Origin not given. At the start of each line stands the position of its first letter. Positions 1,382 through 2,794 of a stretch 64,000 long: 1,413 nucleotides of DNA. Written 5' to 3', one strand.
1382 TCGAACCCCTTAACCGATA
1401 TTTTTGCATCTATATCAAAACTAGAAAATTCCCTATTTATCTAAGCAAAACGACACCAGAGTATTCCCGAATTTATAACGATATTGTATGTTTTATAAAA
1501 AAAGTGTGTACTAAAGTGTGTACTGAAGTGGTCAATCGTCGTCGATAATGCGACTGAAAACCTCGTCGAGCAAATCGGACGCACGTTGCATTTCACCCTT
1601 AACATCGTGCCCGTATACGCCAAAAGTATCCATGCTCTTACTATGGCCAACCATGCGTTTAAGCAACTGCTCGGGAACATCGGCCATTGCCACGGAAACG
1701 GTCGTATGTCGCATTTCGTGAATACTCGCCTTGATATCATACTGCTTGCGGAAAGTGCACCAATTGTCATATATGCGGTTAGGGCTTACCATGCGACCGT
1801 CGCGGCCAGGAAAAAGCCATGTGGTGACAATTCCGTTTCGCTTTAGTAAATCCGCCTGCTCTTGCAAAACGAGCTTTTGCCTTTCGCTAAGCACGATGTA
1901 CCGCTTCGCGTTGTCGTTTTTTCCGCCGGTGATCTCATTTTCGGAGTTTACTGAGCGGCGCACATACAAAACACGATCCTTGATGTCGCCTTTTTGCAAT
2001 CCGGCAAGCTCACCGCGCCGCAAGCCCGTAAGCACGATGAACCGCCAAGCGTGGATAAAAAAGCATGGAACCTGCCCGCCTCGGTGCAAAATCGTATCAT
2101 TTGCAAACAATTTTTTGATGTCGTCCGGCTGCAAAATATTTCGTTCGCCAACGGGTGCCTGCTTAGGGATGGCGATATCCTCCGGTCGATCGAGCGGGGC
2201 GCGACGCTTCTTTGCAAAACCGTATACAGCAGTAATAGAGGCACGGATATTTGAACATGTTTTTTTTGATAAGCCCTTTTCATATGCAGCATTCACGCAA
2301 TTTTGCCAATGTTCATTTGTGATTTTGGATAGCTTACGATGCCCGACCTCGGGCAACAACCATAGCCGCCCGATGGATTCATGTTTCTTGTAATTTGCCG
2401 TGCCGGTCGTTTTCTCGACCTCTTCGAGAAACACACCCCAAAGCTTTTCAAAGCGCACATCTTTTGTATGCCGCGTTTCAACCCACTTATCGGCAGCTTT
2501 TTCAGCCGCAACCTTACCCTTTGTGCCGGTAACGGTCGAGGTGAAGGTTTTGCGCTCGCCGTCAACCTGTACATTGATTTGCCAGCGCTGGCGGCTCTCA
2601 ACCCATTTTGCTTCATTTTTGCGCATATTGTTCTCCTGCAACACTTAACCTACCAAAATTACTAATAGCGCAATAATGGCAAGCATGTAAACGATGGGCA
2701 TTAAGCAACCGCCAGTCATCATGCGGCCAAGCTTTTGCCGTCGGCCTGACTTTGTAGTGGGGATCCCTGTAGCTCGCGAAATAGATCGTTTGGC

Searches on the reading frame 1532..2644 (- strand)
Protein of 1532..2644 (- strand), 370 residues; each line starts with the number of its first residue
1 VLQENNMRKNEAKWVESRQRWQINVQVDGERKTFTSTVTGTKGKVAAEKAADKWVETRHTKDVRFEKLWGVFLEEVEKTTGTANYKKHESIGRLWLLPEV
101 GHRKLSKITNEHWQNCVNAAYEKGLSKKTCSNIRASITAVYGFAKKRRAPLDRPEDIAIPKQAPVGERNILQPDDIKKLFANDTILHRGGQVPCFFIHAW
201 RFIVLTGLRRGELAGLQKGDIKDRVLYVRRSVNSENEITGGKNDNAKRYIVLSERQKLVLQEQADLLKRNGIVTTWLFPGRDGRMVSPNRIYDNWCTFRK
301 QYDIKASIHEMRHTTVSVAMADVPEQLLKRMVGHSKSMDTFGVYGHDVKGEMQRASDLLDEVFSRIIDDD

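Call 73: search_protein_families(library=pfam, proteins=[window:1532-2644:-], max_evalue=0.01)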
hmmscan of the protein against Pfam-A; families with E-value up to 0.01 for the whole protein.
window:1532-2644:- (370 aa): 3 families
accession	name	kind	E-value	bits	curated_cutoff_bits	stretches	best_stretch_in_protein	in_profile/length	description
PF00589.27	Phage_integrase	-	3.3e-12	46.9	27.1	1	198-347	26-168/172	Phage integrase family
PF14659.12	Phage_int_SAM_3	-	0.00011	22.7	22.6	1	65-118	2-55/58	Phage integrase, N-terminal SAM-like domain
PF02899.23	Phage_int_SAM_1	-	0.0022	18.7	22.3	1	98-147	34-82/83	Phage integrase, N-terminal SAM-like domain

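Call 74: search_protein_families(library=phrogs, proteins=[window:1532-2644:-], max_evalue=0.001)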
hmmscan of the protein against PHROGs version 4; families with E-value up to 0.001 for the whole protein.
window:1532-2644:- (370 aa): 5 families
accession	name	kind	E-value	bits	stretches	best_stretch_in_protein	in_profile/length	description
phrog_1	-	integration and excision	3.8e-47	162.9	1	18-367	121-455/611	integrase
phrog_216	-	integration and excision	8.2e-21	75.4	1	198-366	78-243/301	integrase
phrog_7685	-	integration and excision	8.3e-06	26.5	1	298-363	171-239/240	integrase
phrog_34557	-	integration and excision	0.00011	23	1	199-340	3-160/183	integrase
phrog_23783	-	integration and excision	0.00081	20.4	0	26-137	23-131/162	integrase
